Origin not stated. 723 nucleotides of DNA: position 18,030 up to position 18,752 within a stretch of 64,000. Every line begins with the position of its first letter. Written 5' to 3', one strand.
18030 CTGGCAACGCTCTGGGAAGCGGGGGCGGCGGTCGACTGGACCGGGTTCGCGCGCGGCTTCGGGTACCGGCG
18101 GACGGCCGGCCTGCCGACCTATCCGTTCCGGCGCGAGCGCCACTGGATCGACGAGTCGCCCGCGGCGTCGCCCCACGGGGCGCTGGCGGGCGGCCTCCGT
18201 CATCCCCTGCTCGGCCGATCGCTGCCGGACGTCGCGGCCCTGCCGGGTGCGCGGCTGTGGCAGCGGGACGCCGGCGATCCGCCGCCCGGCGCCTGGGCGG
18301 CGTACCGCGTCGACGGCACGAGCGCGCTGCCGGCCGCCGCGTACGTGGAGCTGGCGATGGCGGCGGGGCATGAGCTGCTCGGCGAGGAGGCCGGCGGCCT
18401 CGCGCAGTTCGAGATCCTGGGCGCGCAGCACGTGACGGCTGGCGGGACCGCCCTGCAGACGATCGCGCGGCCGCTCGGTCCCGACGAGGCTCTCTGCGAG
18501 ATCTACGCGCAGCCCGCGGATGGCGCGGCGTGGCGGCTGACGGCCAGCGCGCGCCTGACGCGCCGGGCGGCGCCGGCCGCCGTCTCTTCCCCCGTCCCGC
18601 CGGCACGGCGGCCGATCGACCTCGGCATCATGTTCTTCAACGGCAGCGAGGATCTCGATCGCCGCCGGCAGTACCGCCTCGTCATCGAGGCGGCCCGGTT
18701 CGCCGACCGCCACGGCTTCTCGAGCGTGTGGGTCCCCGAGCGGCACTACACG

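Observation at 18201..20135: Luciferase-like monooxygenase domain inserted between the two hot-dog halves of a DH in a cis-AT PKS module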

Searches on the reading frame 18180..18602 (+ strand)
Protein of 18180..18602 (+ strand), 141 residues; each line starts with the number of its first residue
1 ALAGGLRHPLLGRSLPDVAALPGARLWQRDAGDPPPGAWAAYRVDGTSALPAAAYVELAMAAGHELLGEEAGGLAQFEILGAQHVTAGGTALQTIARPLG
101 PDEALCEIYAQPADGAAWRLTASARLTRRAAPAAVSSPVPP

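Call 45: search_solved_structures(query=window:18180-18602:+, max_evalue=1, show_alignments=3)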
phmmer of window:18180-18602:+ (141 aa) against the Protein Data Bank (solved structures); distinct sequences matched with E-value up to 1: 13.
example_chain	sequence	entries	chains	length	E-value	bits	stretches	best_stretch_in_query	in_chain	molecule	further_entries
5i0k_A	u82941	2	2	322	1.1e-07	35.3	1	8-134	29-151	Phthiocerol synthesis polyketide synthase type I PpsC | Phthiocerol/phenolphthiocerol synthesis polyketide synthase type I PpsC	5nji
5l84_A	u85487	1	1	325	1.1e-07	35.2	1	8-134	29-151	Phthiocerol synthesis polyketide synthase type I PpsC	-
4ooc_A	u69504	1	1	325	1.3e-07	35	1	8-134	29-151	Phthiocerol synthesis polyketide synthase type I PpsC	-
9d2y_A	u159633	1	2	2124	5.5e-05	26.5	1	8-71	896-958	Multifunctional mycocerosic acid synthase membrane-associated MAS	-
9d2z_A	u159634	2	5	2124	5.5e-05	26.5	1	8-71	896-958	Mycocerosic acid synthase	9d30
5bp2_A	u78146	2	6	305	0.00033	24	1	8-70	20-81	Mycocerosic acid synthase-like polyketide synthase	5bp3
6mbf_A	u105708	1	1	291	0.00035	24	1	4-132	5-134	GphF Dehydratase 1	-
6mbh_A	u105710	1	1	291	0.00041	23.7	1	4-132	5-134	GphF Dehydratase 1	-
5bp4_A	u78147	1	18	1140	0.0022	21.4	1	8-70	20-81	Mycocerosic acid synthase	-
6mbg_A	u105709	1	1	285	0.0065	19.8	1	4-132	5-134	GphF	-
3kg6_A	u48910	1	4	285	0.039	17.3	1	7-80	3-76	CurF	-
3akc_A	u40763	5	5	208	0.17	15.2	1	6-56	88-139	Cytidylate kinase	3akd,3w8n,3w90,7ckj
3hiq_A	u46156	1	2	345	0.92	12.9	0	86-115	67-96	Vacuolar saporin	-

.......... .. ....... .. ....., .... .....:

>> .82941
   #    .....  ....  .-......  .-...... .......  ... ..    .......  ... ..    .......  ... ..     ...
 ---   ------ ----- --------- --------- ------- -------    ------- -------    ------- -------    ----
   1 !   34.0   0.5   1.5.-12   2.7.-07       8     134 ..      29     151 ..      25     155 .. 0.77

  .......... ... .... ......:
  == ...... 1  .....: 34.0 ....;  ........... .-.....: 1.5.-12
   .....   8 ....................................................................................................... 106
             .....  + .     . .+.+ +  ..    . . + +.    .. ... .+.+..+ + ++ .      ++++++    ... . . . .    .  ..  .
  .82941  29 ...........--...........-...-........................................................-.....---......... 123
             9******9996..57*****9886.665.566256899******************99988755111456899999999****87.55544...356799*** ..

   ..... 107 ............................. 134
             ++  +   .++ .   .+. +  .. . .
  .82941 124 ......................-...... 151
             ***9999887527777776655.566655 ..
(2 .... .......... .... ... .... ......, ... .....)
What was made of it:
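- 18201..18563 (+): DH N-terminal hot-dog half (residues 1597-1717). HPLLG His1597 is codon 18201-18203. The motif reads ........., one residue shorter than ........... Aligns to PpsC DH residues 29-151 (call 45).
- On PKS dehydratase (double hot-dog): PpsC DH residues 29-151, E 1e-7 (call 45).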
